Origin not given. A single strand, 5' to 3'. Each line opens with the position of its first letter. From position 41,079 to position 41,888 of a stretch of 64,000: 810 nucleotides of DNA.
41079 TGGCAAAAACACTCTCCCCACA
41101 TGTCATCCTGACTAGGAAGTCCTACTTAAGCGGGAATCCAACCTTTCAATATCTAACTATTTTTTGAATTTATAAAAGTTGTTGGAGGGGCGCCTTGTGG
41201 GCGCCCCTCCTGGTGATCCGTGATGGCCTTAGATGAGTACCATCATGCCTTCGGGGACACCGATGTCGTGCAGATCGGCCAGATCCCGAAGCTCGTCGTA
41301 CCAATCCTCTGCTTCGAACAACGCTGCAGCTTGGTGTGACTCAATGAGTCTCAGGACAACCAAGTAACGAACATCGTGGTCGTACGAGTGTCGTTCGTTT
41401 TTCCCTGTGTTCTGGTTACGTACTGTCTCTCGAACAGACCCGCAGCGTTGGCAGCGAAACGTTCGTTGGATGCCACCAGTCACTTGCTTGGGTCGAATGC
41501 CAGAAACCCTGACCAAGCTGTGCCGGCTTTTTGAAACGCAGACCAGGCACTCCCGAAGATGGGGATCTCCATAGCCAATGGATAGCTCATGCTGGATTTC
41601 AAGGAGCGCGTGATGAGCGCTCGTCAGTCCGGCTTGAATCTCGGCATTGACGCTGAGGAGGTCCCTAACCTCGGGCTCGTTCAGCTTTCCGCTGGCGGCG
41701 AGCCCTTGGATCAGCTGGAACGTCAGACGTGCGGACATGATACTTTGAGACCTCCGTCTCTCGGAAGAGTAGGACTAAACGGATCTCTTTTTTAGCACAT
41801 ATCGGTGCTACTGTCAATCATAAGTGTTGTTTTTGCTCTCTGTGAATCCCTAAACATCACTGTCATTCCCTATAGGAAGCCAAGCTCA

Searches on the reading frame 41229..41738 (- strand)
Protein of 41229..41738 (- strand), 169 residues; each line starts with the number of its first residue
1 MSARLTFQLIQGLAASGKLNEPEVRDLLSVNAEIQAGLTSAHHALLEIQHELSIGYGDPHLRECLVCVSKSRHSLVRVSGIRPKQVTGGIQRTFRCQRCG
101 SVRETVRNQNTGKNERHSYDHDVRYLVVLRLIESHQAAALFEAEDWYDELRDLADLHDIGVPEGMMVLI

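Call 4: search_protein_families(library=pfam, proteins=[window:41229-41738:-], max_evalue=10)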
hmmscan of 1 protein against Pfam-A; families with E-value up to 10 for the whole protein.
window:41229-41738:- (169 aa): 1 family
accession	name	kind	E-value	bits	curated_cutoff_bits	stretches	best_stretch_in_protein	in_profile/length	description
PF19134.6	DUF5817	-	0.025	15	31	1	86-119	14-47/57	Domain of unknown function (DUF5817)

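Call 5: search_protein_families(library=phrogs, proteins=[window:41229-41738:-], max_evalue=10)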
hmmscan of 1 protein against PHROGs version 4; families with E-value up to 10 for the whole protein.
window:41229-41738:- (169 aa): 3 families
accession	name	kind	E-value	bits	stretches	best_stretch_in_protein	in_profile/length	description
phrog_4480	-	unknown function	0.02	15.9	1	87-127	32-72/99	-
phrog_13084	-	unknown function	0.12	13.2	1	93-108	100-115/169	-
phrog_1257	-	moron, auxiliary metabolic gene and host takeover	0.24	12.7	1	91-120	29-58/97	ribosome associated inhibitor A; zinc finger domain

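Call 6: search_protein_families(library=padloc, proteins=[window:41229-41738:-], max_evalue=10)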
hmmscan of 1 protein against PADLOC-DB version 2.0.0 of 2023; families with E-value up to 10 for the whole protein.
window:41229-41738:- (169 aa): 1 family
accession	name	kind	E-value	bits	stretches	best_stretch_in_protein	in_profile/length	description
PDLC04162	HEC-08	-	0.022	11.8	1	24-106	193-274/358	-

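Call 7: search_protein_families(library=ncbifam, proteins=[window:41229-41738:-], max_evalue=10)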
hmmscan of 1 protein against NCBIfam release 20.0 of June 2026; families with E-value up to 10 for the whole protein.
window:41229-41738:- (169 aa): 0 families

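Call 8: find_homologous_proteins(query=window:41229-41738:-, max_evalue=0.01)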
Query window:41229-41738:- (169 aa): 1 proteins with E <= 0.01 among 105 candidates.
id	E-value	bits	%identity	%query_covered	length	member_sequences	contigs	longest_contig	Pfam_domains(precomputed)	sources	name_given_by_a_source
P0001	4.7e-107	373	100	100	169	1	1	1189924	-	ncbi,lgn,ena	-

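Call 12: find_encoding_contigs(protein=P0001, flank=10000, max_places=6)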
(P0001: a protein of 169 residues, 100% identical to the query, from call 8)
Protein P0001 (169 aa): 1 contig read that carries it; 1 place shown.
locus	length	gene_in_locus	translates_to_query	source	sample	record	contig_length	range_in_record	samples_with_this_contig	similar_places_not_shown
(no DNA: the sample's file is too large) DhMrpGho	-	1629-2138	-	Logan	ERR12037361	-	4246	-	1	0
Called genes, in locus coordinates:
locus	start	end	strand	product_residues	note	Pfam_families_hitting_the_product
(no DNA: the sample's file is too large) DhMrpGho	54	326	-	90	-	PF01541:GIY-YIG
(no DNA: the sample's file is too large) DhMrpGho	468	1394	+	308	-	PF13672:PP2C_2, PF07228:SpoIIE (weak)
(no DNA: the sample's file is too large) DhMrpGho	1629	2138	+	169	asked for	-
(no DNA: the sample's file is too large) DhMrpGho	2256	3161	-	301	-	PF03741:TerC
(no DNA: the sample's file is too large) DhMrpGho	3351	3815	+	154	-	PF01243:PNPOx_N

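Call 20: search_protein_representatives(protein=window:41229-41738:-)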
Query: 169 residues. Proteins with E-value up to 0.001 (for the whole library): 15; up to 1e-10: 6; up to 1e-30: 1. The best 15 are listed.
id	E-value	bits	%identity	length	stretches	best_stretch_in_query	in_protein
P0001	1.5e-107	372.8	100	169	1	1-169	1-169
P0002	1.0e-13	67.7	33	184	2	8-120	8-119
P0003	1.3e-13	67.4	39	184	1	2-154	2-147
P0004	5.9e-13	65.3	33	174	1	5-167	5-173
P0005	5.1e-12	62.2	39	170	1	32-154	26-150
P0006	1.9e-11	60.4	35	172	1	8-154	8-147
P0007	3.2e-10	56.4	30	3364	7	8-90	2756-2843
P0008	1.3e-08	51.2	30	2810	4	9-90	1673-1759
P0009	4.8e-08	49.3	33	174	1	55-154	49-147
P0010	1.3e-06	44.7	28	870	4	9-86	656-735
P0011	6.7e-06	42.3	31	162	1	8-152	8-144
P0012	4.2e-05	39.7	31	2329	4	7-90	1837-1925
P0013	4.6e-04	36.4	33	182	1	46-144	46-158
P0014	5.6e-04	36.1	20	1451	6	56-109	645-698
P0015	8.0e-04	35.6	36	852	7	59-122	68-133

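Call 25: find_homologous_proteins(query=A1, max_evalue=0.001)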
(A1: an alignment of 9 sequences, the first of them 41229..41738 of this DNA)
Query A1 (9 sequences) (169 aa, profile of the alignment): 3 proteins with E <= 0.001 among 6974 candidates.
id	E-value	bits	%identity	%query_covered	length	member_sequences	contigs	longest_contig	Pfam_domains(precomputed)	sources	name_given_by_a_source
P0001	4.4e-54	201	100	100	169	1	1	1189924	-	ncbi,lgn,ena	-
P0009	3.0e-51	191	33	60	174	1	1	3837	-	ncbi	-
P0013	4.0e-47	178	27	89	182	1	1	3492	-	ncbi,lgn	-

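Call 26: find_encoding_contigs(protein=P0009, flank=10000)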
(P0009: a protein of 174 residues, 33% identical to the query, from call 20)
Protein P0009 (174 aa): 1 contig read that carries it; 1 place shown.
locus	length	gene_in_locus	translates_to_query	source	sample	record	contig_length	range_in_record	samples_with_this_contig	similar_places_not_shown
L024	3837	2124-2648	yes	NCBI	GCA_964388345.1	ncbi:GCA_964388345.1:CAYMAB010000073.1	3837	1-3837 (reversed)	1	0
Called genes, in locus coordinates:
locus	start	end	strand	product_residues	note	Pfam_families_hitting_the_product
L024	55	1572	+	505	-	PF12072:RNase_Y_N, PF00013:KH_1 (weak), PF01966:HD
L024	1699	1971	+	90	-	PF00216:Bac_DNA_binding, PF18291:HU-HIG (weak)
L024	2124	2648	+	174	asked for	-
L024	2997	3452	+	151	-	PF05014:Nuc_deoxyrib_tr (weak)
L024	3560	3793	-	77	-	PF09834:DUF2061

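Call 27: find_encoding_contigs(protein=P0013, flank=10000)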
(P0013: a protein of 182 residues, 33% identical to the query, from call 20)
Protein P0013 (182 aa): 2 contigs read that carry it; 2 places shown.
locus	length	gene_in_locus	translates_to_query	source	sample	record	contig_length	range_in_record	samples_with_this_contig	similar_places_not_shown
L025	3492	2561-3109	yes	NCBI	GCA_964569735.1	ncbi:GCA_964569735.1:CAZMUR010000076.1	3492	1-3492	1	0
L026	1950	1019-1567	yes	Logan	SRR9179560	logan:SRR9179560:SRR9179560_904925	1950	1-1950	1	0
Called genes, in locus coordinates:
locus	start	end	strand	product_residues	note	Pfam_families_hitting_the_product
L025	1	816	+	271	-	?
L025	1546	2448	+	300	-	-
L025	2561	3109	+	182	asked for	-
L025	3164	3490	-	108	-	?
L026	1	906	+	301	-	?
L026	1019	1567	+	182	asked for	-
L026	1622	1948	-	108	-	?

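Call 28: find_encoding_contigs(protein=P0003, flank=10000)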
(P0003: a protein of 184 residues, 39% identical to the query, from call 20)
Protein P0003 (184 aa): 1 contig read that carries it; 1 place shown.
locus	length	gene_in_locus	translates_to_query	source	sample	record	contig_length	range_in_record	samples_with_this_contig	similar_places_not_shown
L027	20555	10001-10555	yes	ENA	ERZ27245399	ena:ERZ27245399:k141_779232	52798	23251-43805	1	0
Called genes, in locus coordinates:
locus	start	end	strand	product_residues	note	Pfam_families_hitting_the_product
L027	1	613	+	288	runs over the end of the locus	PF00005:ABC_tran, PF13304:AAA_21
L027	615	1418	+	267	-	PF12679:ABC2_membrane_2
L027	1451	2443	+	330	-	-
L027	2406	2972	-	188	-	-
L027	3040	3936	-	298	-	PF01073:3Beta_HSD (weak), PF01370:Epimerase, PF02719:Polysacc_synt_2, PF04321:RmlD_sub_bind (faint), PF16363:GDP_Man_Dehyd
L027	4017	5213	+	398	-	PF01134:GIDA (faint), PF07992:Pyr_redox_2, PF13738:Pyr_redox_3 (faint), PF00070:Pyr_redox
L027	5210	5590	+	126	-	PF01817:CM_2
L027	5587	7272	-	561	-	PF02683:DsbD_TM (weak), PF13386:DsbD_2 (weak), PF00578:AhpC-TSA, PF08534:Redoxin, PF13905:Thioredoxin_8 (weak), PF17991:Thioredoxin_10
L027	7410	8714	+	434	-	-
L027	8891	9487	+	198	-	PF00300:His_Phos_1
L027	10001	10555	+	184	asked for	-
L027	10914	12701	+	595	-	PF00664:ABC_membrane, PF02463:SMC_N (faint), PF00005:ABC_tran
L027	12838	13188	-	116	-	PF07963:N_methyl (weak)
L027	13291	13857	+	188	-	-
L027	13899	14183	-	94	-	PF28442:DUF8400 (weak), PF00076:RRM_1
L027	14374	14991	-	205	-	PF13328:HD_4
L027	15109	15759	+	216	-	PF01966:HD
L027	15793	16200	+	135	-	PF01641:SelR, PF08271:Zn_Ribbon_TF (faint)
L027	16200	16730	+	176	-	PF01625:PMSR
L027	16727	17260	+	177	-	PF21806:DUF6879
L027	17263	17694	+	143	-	-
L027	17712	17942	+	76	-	-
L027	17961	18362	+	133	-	PF24585:YunG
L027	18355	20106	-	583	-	-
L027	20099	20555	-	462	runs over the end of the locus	-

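Call 29: find_encoding_contigs(protein=P0002, flank=10000, max_places=3)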
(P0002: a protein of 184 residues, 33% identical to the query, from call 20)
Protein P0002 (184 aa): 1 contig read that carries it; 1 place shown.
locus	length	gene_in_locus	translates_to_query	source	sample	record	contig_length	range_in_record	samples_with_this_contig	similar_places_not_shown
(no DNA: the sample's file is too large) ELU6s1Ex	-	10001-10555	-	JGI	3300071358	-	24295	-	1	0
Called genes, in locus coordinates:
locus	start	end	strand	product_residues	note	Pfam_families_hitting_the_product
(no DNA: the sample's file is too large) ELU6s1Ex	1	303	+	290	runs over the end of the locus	PF04616:Glyco_hydro_43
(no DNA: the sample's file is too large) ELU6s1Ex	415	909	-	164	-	-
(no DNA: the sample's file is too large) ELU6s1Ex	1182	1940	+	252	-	PF02535:Zip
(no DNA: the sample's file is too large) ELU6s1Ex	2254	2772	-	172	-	-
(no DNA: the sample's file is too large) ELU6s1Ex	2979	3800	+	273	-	PF00215:OMPdecase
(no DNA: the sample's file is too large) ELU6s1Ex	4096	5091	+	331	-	PF03741:TerC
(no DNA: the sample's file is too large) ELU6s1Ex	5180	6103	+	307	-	PF00487:FA_desaturase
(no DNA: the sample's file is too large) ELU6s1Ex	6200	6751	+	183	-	PF01300:Sua5_yciO_yrdC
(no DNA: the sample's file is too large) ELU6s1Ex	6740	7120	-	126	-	PF01050:MannoseP_isomer (weak), PF00190:Cupin_1 (faint), PF07883:Cupin_2, PF02311:AraC_binding (weak)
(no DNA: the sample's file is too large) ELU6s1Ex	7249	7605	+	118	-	-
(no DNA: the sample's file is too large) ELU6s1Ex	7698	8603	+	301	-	-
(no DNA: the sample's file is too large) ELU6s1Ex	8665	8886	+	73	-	PF06348:DUF1059 (weak)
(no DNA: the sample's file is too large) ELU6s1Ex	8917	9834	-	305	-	PF14417:MEDS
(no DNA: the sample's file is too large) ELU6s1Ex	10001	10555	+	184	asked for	-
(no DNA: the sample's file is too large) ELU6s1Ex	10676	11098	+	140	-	-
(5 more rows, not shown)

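Call 30: find_encoding_contigs(protein=P0004, flank=10000, max_places=3)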
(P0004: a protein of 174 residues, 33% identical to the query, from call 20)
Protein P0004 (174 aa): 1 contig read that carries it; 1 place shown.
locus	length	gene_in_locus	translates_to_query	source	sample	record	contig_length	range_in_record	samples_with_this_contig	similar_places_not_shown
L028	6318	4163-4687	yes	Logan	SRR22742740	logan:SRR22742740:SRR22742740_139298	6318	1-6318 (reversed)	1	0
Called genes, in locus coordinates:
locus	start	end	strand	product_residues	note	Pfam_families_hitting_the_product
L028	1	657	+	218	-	?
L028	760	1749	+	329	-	PF03741:TerC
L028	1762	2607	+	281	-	PF02698:DUF218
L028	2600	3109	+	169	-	-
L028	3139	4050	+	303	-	PF13672:PP2C_2, PF07228:SpoIIE (weak)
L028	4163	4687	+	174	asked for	-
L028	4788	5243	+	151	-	-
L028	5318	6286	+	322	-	PF08240:ADH_N, PF00107:ADH_zinc_N, PF13602:ADH_zinc_N_2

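Call 31: find_encoding_contigs(protein=P0005, flank=10000, max_places=3)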
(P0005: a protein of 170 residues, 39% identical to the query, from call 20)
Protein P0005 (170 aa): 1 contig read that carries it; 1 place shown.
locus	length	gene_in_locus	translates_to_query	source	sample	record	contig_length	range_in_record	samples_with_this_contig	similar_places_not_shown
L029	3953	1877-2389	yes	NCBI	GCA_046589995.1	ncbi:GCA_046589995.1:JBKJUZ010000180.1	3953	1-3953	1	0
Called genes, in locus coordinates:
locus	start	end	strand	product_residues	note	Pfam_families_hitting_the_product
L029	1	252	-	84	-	?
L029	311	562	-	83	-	PF13376:OmdA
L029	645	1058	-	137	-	PF00903:Glyoxalase, PF06983:3-dmu-9_3-mt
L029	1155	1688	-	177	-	PF08433:KTI12 (weak), PF13671:AAA_33, PF13207:AAA_17 (faint)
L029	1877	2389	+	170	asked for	-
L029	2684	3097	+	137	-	-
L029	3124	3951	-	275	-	?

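Call 32: find_encoding_contigs(protein=P0006, flank=10000, max_places=3)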
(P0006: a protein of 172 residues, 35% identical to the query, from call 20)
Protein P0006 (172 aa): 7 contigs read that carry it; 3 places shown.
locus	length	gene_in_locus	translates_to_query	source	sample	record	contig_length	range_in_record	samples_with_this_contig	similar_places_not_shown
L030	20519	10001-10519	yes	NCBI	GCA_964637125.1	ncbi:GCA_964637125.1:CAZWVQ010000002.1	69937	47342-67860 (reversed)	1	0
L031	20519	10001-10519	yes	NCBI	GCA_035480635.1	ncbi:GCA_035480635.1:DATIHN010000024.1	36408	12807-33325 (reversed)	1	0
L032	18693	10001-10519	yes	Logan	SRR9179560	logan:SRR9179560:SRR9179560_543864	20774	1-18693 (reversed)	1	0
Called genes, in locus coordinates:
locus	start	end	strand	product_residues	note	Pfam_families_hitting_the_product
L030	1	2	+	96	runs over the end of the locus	-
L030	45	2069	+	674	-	PF00122:E1-E2_ATPase, PF00702:Hydrolase, PF12710:HAD (weak), PF08282:Hydrolase_3 (weak)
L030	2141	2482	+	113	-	-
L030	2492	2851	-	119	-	PF09966:DUF2200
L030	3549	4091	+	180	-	PF04471:Mrr_cat, PF13156:Mrr_cat_2 (weak), PF22722:NA-iREase1 (weak)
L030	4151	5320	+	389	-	-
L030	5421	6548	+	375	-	PF02353:CMAS, PF13489:Methyltransf_23, PF13847:Methyltransf_31 (weak), PF08241:Methyltransf_11, PF08242:Methyltransf_12, PF13649:Methyltransf_25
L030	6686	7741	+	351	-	PF05231:MASE1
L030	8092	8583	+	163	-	PF15891:Nuc_deoxyri_tr2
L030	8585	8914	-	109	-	PF03795:YCII (weak)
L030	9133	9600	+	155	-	-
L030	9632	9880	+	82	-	PF14242:DUF4342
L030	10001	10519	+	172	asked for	-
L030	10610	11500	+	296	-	PF02558:ApbA (weak), PF01210:NAD_Gly3P_dh_N, PF07479:NAD_Gly3P_dh_C, PF20618:GPD_NAD_C_bact (weak)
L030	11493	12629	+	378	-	PF00370:FGGY_N, PF02782:FGGY_C (weak)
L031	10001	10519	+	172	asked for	-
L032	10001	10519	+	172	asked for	-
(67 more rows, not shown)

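Call 33: find_encoding_contigs(protein=P0011, flank=10000, max_places=3)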
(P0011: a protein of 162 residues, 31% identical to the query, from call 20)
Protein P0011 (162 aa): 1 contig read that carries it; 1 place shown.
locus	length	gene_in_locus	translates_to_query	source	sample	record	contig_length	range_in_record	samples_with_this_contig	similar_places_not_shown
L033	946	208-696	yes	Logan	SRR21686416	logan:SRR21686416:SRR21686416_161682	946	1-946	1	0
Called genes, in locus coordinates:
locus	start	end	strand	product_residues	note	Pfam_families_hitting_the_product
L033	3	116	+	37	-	?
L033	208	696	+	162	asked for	-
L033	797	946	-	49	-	?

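Call 37: search_solved_structures(query=A1, max_evalue=10)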
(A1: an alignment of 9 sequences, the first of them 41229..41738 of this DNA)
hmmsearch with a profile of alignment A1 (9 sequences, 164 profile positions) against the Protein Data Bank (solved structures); distinct sequences matched with E-value up to 10: 3.
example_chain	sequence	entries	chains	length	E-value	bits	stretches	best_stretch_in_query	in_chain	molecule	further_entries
6m6z_A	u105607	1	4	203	0.26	14.4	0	6-41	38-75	TMH4C4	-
5sva_U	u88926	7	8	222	0.32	14.1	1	3-53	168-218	Mediator of RNA polymerase II transcription subunit 7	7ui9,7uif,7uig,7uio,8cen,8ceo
5oqm_i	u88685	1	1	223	0.32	14.1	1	3-53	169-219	Mediator of RNA polymerase II transcription subunit 7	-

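Call 42: search_protein_families(library=pfam, proteins=[L028:2600-3109:+, L028:4788-5243:+, L025:1546-2448:+], max_evalue=0.01)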
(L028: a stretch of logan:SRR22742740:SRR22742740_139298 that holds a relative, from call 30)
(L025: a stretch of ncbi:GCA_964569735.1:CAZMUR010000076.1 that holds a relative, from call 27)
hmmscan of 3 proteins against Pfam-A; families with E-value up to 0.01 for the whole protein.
L028:2600-3109:+ (169 aa): 0 families

L028:4788-5243:+ (151 aa): 0 families

L025:1546-2448:+ (300 aa): 0 families

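Call 43: predict_structure(alignment_id=A1)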
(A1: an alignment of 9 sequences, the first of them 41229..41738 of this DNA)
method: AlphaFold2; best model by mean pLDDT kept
length: 169 residues; sequences in the alignment: 9
mean_pLDDT: 90.7   pTM: 0.79
mean pLDDT of the five models: 90.7, 90.2, 89.6, 89.4, 88.4
residues with pLDDT >= 90: 136; 70-90: 23; 50-70: 6; < 50: 4
segments of 3 or more residues with pLDDT < 50: none
pLDDT, mean of each block of 10 residues (from residue 1): 81 93 96 91 93 89 96 96 95 97 94 91 96 95 93 89 53
secondary structure, 60 per line:
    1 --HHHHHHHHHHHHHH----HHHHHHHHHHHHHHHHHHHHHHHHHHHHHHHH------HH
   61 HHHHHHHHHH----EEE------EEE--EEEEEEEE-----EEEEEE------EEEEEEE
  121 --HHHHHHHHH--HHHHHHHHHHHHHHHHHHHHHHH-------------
elements in order: H3-16 H21-52 H59-70 E75-77 E84-86 E89-96 E102-107 E114-120 H123-131 H134-156

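Call 47: fold_search(model_id=the predicted structure, library=pdb)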
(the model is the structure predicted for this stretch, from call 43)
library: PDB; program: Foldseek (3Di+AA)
matches with E <= 10: 512; with E <= 0.001: 0
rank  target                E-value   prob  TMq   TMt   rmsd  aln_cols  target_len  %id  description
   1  6s21_A                2.5e-01  0.16  0.18  0.07  15.9       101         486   13  Metabolism of multiple glycosaminoglycans by bacteroides thetaiotaomicron is orchestrated by a versatile core genetic  (released 2020-02-05)
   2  8di0_A                3.0e-01  0.30  0.21  0.09  13.5        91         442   11  Bfo2290: Tannerella forsythia chondroitin sulfate A sulfatase (released 2022-08-17)
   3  8di0_C                3.0e-01  0.20  0.17  0.07  13.7        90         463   13  Bfo2290: Tannerella forsythia chondroitin sulfate A sulfatase (released 2022-08-17)
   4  7v6c_B                3.2e-01  0.09  0.15  0.11  13.7       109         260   10  Structure of the Dicer-2-R2D2 heterodimer bound to small RNA duplex (released 2022-03-23)
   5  5n9j_A                3.8e-01  0.20  0.19  0.07  14.9       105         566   11  Core Mediator of transcriptional regulation (released 2017-05-17)
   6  4r80_A                4.6e-01  0.54  0.22  0.43   5.1        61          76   11  Crystal Structure of a De Novo Designed Beta Sheet Protein, Cystatin Fold, Northeast Structural Genomics Consortium (N (released 2014-09-24)
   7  6s21_B                4.6e-01  0.16  0.18  0.07  13.9        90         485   14  Metabolism of multiple glycosaminoglycans by bacteroides thetaiotaomicron is orchestrated by a versatile core genetic  (released 2020-02-05)
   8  7te3                  4.9e-01  0.10  0.17  0.17  15.8       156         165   11  Crystal Structure of a Double Loop Deletion Mutant in gC1qR/C1qBP/HABP-1 (released 2022-06-01)
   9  8di0_B                5.2e-01  0.18  0.18  0.08  13.8        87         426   11  Bfo2290: Tannerella forsythia chondroitin sulfate A sulfatase (released 2022-08-17)
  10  9azz_B                5.5e-01  0.98  0.26  0.26   1.8        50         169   14  Crystal structure of outer membrane lipoprotein carrier protein (LolA) from Ehrlichia ruminantium (released 2024-03-20)
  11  7ne5                  6.2e-01  0.13  0.18  0.06  11.9       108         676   18  catalytically non active S532A mutant of oligopeptidase B from S. proteomaculans with modified hinge region (released 2021-03-31)
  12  4uv2_P                6.2e-01  0.03  0.12  0.09  23.7       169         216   11  Structure of the curli transport lipoprotein CsgG in a non-lipidated, pre-pore conformation (released 2014-09-24)
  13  2it9_D                7.9e-01  0.12  0.17  0.20  12.2        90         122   10  Crystal structure of a protein with unknown function from DUF155 family (YP_292156.1) from Prochlorococcus sp. NATL2A  (released 2006-11-28)
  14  9r00                  8.4e-01  0.14  0.20  0.25  14.2        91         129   11  De novo NTF2-like protein with a 2-helix C-terminal extension. (released 2025-10-22)
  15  5kuy_G                8.9e-01  0.18  0.19  0.31   5.7        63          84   11  Influenza hemagglutinin H3 A/Hong Kong/1/1968 in complex with designed inhibitor protein HSB.2A (released 2017-06-14)
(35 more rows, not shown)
